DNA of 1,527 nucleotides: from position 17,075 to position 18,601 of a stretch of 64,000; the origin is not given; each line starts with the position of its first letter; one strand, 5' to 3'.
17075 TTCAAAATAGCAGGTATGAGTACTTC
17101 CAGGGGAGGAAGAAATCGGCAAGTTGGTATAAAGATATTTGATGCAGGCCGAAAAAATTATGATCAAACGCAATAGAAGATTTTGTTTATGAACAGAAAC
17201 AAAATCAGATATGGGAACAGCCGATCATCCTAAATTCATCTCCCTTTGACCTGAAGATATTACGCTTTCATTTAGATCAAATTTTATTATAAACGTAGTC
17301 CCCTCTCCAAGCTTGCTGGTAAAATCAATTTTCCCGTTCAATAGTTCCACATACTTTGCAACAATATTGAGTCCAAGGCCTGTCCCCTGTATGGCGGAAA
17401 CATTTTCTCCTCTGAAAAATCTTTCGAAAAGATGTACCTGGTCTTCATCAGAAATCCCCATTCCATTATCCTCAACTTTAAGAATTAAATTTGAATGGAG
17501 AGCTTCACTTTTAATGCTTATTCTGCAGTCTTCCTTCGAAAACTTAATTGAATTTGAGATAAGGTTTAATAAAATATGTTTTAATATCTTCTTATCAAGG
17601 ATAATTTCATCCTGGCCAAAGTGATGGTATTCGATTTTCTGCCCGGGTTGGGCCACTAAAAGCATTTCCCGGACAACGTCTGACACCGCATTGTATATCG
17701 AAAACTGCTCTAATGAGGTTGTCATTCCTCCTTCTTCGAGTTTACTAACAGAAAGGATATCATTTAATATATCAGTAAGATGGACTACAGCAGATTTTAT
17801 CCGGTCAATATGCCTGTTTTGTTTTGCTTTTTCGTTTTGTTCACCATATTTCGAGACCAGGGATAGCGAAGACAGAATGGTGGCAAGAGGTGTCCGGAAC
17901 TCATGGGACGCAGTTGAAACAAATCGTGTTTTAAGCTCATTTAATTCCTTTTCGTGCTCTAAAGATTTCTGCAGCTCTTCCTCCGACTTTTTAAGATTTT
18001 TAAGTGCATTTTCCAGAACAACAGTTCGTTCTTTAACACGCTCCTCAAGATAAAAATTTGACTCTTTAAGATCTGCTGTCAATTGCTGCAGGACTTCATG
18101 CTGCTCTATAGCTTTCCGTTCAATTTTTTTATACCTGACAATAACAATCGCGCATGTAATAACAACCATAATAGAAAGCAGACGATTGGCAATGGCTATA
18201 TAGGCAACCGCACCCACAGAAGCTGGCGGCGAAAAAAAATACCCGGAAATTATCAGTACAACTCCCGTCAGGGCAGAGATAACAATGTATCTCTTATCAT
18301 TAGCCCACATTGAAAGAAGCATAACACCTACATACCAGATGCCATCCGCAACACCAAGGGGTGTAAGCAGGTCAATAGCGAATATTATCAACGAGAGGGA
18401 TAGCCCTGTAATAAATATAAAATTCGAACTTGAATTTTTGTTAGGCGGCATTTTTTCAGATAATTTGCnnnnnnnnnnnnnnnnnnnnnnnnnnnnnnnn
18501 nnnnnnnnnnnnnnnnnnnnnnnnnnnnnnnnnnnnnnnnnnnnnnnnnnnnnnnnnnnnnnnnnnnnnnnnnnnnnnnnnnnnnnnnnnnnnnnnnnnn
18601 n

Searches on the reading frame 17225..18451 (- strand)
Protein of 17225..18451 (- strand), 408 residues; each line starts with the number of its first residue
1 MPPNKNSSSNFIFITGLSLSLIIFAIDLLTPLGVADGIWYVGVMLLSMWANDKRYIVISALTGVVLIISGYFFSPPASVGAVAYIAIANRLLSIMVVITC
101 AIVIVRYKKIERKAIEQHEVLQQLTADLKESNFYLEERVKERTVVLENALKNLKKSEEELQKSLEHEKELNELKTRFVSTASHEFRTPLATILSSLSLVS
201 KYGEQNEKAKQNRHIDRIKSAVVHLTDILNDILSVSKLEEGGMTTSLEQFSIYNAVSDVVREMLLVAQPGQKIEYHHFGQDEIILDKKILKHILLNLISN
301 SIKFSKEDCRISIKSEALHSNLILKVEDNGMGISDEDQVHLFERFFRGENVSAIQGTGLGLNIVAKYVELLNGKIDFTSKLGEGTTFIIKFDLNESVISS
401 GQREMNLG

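Call 4: search_protein_families(library=pfam, proteins=[window:17225-18451:-])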
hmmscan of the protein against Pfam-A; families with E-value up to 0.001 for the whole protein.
window:17225-18451:- (408 aa): 2 families
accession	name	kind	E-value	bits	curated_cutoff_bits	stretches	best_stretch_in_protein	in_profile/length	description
PF02518.31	HATPase_c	-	7.9e-27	94.3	26.4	1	286-394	2-110/111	Histidine kinase-, DNA gyrase B-, and HSP90-like ATPase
PF00512.31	HisKA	-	7.7e-14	51.9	26.9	1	174-241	2-66/66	His Kinase A (phospho-acceptor) domain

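Call 5: search_protein_families(library=ncbifam, proteins=[window:17225-18451:-])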
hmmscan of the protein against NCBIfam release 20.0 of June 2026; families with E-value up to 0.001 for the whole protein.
window:17225-18451:- (408 aa): 84 families (the best 25 are shown)
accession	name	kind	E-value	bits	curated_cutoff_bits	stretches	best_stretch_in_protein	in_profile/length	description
NF045595.1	HK_scytonemin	equivalog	3.6e-50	171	865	1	140-389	381-631/637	scytonemin biosynthesis sensor histidine kinase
NF047874.1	MASE3_PAS_HK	subfamily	9.8e-48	163.4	560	1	122-395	347-627/655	MASE3 domain-containing sensor histidine kinase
TIGR02956.1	TMAO_torS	equivalog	7.4e-47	160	676.5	1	99-399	391-688/967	TMAO reductase system sensor histidine kinase/response regulator TorS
NF046044.1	PnpS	equivalog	3.2e-43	148.2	400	1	160-391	156-389/390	two-component system histidine kinase PnpS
TIGR02966.1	phoR_proteo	equivalog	1.9e-41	142.2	334.2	1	113-391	53-333/333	phosphate regulon sensor histidine kinase PhoR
NF011874.0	PRK15347.1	equivalog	4.8e-38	130.8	852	1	122-395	360-616/921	two component system sensor kinase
NF041947.1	LuxQ_Vibrio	equivalog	5.2e-37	127.2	1200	1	155-396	453-699/843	quorum-sensing autoinducer 2 sensor kinase/phosphatase LuxQ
NF033092.0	HK_WalK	equivalog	1.2e-36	126.5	725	1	130-390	322-591/594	cell wall metabolism sensor histidine kinase WalK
NF045911.1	TCSHisKinNblS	equivalog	3e-36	124.9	1000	1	162-391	376-618/621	two-component system sensor histidine kinase NblS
NF040691.1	MtrAB_MtrB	equivalog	1.2e-35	123.5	450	1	135-390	231-489/507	MtrAB system histidine kinase MtrB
NF038297.2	hybrid_HK_HrmK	equivalog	8.2e-35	120.5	725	1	119-396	184-460/607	hybrid histidine kinase/response regulator HrmK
NF008302.0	PRK11091.1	equivalog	3.2e-33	114.9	838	1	173-395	282-507/779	aerobic respiration two-component sensor histidine kinase ArcB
NF041735.1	hist_kin_RppB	equivalog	7.1e-33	114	400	1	176-391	218-437/438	two-component system sensor histidine kinase RppB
NF041832.1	near_NosP_CTERM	subfamily_domain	1.1e-31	110.3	400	1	171-395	4-227/370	NahK/ErcS family hybrid sensor histidine kinase/response regulator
NF008099.0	PRK10841.1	equivalog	2.3e-31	108.4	920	1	155-396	451-693/949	two-component system sensor histidine kinase RcsC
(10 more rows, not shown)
